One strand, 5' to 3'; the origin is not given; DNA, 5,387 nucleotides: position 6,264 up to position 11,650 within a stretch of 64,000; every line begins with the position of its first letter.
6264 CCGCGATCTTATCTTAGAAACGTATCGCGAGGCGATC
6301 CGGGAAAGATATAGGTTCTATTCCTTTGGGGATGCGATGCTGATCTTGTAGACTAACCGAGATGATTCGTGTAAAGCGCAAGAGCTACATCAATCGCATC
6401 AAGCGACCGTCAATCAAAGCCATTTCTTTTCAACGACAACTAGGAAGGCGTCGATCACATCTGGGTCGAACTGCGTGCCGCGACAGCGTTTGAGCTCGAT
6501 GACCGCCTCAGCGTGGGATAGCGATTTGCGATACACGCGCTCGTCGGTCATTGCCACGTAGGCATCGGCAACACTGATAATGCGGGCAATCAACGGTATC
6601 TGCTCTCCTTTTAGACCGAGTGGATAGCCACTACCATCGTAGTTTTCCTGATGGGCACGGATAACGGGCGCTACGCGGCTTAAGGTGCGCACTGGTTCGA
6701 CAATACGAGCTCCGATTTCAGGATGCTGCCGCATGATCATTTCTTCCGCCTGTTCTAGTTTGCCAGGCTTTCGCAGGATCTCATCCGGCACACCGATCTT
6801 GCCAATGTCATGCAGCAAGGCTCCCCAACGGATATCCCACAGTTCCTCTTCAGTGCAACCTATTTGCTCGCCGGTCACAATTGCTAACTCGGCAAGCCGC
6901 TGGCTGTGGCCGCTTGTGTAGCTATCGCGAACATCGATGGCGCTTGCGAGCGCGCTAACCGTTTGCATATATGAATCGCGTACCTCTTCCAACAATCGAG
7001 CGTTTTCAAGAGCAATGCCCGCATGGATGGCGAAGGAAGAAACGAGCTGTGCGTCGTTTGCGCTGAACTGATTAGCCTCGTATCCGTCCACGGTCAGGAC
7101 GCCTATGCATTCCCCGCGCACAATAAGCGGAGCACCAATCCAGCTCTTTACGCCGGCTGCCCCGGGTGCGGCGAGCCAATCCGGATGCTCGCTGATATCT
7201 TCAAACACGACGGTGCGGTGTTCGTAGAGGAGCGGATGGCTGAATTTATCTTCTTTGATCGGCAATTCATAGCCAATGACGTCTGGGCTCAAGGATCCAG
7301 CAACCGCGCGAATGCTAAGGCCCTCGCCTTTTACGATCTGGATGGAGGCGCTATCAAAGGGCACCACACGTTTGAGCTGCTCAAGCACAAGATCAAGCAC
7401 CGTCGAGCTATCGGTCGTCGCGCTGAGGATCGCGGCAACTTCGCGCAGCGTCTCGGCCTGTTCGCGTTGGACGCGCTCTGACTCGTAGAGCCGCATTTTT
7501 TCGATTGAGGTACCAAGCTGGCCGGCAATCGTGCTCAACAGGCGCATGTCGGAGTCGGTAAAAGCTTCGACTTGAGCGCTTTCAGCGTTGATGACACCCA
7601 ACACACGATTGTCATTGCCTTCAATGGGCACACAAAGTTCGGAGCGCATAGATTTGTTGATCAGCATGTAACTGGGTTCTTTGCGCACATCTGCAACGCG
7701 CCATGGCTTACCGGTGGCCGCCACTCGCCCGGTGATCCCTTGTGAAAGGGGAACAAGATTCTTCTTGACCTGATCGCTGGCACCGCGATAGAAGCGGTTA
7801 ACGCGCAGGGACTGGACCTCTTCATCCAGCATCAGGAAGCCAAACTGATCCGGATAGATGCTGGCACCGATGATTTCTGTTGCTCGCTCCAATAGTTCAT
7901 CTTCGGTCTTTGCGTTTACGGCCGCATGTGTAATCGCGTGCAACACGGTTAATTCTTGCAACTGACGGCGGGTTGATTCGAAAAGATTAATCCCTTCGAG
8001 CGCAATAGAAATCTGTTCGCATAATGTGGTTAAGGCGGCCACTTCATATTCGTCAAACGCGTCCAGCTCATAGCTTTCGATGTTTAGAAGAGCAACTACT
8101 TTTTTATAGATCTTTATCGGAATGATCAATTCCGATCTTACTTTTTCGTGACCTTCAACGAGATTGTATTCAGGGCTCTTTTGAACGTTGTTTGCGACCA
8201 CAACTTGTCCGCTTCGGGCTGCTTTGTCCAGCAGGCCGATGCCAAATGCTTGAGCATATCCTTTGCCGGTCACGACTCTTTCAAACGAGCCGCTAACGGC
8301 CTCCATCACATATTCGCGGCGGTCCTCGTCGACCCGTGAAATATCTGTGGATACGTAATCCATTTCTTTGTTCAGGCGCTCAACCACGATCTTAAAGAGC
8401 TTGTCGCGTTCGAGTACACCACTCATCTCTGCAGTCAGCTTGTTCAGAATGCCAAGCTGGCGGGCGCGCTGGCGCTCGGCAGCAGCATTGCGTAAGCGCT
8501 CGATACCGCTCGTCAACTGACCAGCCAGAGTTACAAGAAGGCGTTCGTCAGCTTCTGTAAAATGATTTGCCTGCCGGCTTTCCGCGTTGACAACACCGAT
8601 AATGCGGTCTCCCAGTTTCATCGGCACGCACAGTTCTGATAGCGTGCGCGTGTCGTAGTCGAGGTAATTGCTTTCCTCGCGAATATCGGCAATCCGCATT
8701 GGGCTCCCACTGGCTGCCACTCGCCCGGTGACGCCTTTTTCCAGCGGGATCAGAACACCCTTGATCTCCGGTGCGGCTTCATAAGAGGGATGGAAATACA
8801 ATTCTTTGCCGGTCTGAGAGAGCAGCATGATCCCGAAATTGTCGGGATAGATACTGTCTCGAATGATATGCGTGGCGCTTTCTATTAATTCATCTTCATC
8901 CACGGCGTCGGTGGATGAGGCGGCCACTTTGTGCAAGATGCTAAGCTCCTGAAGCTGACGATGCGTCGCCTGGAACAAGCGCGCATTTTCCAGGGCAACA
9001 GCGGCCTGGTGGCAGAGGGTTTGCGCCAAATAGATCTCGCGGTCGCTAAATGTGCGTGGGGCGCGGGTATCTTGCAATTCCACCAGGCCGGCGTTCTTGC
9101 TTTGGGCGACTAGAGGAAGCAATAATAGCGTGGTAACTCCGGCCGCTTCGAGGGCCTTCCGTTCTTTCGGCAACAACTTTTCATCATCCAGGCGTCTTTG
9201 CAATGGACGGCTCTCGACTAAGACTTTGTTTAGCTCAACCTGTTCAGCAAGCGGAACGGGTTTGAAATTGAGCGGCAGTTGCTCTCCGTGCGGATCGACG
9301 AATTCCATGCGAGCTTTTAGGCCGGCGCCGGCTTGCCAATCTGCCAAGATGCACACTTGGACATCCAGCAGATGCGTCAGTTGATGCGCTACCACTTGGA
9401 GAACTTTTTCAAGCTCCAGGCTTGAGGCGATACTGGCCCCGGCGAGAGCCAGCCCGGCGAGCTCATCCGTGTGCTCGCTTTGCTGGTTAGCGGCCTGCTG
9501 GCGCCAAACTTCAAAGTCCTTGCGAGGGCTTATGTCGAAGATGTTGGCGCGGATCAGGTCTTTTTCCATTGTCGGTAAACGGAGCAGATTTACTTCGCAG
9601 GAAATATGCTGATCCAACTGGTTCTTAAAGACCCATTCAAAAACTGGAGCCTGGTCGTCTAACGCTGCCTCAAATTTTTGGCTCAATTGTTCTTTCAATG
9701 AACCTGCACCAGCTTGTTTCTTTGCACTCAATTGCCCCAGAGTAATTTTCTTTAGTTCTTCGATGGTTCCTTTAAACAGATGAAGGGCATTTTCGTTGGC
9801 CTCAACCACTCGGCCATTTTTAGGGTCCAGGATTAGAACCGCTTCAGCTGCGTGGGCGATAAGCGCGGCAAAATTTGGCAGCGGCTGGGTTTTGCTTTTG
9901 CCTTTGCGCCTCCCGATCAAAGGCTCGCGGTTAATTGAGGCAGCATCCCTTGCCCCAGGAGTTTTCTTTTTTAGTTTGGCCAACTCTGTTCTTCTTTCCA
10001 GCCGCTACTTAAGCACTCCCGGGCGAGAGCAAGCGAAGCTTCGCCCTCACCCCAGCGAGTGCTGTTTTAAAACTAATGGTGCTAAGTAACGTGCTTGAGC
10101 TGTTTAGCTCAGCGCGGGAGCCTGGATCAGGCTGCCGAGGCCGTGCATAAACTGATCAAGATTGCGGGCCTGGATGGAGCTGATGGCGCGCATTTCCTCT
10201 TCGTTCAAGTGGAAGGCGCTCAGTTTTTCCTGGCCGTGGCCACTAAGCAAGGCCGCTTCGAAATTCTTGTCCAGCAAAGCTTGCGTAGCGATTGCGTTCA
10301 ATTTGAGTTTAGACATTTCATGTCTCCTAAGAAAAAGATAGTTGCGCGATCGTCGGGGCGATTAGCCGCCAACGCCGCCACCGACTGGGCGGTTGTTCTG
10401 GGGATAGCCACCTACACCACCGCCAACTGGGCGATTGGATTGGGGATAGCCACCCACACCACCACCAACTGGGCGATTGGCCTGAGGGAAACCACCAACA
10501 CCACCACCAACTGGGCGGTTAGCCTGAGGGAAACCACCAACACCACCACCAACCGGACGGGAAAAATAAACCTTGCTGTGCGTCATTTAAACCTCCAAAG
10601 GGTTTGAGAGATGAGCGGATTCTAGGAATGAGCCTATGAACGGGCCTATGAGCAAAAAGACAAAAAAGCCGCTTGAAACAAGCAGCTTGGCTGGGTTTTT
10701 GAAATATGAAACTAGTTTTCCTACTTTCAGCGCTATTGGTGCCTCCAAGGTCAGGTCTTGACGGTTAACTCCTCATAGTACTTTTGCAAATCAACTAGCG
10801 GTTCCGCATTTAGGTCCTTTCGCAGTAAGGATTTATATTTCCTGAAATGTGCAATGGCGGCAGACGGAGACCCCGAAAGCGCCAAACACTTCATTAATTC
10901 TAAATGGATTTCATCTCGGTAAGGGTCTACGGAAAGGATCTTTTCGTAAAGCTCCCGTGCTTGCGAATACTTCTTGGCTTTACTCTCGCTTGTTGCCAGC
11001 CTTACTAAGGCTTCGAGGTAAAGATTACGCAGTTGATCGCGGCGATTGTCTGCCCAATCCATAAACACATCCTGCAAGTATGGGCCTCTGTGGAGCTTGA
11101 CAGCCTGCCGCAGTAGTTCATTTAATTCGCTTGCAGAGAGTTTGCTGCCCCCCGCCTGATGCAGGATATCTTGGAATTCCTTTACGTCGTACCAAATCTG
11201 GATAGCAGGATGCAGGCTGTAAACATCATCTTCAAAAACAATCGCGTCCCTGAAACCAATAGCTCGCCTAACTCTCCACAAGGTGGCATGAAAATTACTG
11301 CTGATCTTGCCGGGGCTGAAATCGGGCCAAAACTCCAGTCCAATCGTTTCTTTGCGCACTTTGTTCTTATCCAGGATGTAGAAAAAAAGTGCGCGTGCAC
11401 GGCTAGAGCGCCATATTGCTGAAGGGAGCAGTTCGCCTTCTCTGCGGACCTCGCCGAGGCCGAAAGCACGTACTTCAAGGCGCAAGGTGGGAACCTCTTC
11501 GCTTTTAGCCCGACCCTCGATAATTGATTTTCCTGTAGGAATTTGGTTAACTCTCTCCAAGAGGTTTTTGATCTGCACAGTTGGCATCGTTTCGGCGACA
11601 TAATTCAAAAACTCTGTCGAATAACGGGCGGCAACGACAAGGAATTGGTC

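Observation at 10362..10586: SD-led micro-ORF encoding 4.6 tandem copies of a 14-aa Gly-rich unit, with the copies under apparent purifying selection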

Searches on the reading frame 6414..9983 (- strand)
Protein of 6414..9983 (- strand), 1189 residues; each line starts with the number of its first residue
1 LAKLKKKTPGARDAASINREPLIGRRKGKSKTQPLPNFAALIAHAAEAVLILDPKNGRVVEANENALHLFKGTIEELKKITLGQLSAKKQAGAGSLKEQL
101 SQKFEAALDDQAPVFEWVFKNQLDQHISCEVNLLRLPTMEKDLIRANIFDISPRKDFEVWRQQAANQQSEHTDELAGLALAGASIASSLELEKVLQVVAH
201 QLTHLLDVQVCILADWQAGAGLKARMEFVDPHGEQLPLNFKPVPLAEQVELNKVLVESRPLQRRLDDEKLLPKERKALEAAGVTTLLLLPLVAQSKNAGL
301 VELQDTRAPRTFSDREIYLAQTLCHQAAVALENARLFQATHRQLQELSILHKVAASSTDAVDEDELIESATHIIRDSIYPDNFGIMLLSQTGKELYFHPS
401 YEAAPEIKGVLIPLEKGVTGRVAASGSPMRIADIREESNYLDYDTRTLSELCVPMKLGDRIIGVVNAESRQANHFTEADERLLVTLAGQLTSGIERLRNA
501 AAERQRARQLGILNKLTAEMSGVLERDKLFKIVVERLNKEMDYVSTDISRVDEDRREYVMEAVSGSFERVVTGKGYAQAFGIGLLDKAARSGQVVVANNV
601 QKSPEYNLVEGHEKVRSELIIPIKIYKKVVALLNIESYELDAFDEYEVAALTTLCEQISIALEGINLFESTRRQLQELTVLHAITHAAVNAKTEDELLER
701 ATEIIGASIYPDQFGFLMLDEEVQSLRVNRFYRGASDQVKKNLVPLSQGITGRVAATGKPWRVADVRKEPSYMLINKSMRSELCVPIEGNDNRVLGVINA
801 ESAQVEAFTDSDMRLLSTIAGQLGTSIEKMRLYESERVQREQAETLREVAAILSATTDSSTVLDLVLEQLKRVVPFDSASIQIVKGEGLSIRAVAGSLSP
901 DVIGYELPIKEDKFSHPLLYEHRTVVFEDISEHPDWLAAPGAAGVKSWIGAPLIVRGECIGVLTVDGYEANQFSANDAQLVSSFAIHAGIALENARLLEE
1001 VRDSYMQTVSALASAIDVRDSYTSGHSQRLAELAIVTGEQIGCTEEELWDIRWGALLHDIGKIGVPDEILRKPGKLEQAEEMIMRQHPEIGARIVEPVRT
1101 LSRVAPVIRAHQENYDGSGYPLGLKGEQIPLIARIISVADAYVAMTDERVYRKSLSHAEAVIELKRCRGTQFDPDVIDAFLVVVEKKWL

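Call 5: search_protein_families(library=ncbifam, proteins=[window:6414-9983:-], max_evalue=1)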
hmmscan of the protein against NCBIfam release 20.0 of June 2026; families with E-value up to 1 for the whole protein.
window:6414-9983:- (1189 aa): 11 families
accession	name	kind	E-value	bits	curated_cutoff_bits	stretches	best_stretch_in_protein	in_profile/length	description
NF053512.1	nitric_RR_NosR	exception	3.2e-45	154.9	400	1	998-1186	167-356/422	response regulator c-di-GMP phosphodiesterase, NosR family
NF008283.0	PRK11061.1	equivalog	5.5e-29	101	583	5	527-707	19-200/748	phosphoenolpyruvate--protein phosphotransferase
NF038230.1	Regu_Geo_Pelo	equivalog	7.8e-22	77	1200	3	741-831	427-520/935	GPMC system transcriptional regulator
TIGR01817.1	nifA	equivalog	1e-20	74.1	528.85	3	842-1036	3-198/534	nif-specific transcriptional activator NifA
NF003451.0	PRK05022.1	equivalog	6.2e-17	61.5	476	1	842-1032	5-201/512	nitric oxide reductase transcriptional regulator NorR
NF047786.1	his_kin_MadS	equivalog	2.2e-13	50.1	500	5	439-540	119-221/434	MadS family sensor histidine kinase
TIGR00277.1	HDIG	domain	4.8e-09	36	27.6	1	1025-1113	7-83/84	HDIG domain-containing metalloprotein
NF053781.1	cdiGMPphdstlr2612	equivalog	2.8e-06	25.3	1600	2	285-355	382-452/1268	Tlr1612 family c-di-GMP phosphodiesterase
NF041606.1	dguan_cyc_DgcA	equivalog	2.9e-06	26.5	370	1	952-1006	127-183/340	diguanylate cyclase DgcA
TIGR02916.1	PEP_his_kin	equivalog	0.0046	15.6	300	1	450-518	412-480/679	XrtA/PEP-CTERM system histidine kinase PrsK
NF010025.2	PRK13500.1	equivalog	0.026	14.1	525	1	457-529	125-194/282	HTH-type transcriptional activator RhaR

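Call 6: search_protein_families(library=pfam, proteins=[window:6414-9983:-], max_evalue=1)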
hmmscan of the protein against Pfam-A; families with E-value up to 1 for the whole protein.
window:6414-9983:- (1189 aa): 10 families
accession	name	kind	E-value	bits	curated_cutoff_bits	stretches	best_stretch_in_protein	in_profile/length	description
PF13185.12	GAF_2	-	3.8e-80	267.2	28.6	5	692-828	2-136/136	GAF domain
PF01590.32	GAF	-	2.2e-67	226.1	22.4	5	860-992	3-133/133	GAF domain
PF13492.12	GAF_3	-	1.1e-48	165.4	27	5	695-828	3-128/129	GAF domain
PF13487.12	HD_5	-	1.5e-37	129.4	27.2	1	1012-1176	3-170/170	HD domain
PF01966.28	HD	-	5.3e-21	75.5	22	1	1025-1145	3-116/116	HD domain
PF13426.13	PAS_9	-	0.00037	21.2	27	1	48-152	3-102/103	PAS domain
PF13076.11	Fur_reg_FbpA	-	0.0009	19.3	22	0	68-79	21-32/36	Fur-regulated basic protein A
PF13188.13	PAS_8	-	0.0029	17.9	21.8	1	38-71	3-35/65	PAS domain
PF08448.16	PAS_4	-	0.051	14.2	23.1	1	47-142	6-94/110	PAS fold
PF11849.14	DUF3369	-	0.07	13.8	27.2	0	970-1001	137-168/168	Domain of unknown function (DUF3369)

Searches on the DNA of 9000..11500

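Call 31: search_rna_families(source=window, start=9000, end=11500, threshold=evalue, max_evalue=1)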
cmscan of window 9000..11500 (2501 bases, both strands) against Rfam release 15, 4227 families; matches with E-value up to 1: 1.
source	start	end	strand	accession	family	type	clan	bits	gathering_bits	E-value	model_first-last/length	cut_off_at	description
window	9943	10088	+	RF02174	SMAD5-AS1_2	Gene; lncRNA;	-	16.1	50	0.63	1-129/129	no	SMAD5 antisense RNA 1 conserved region 2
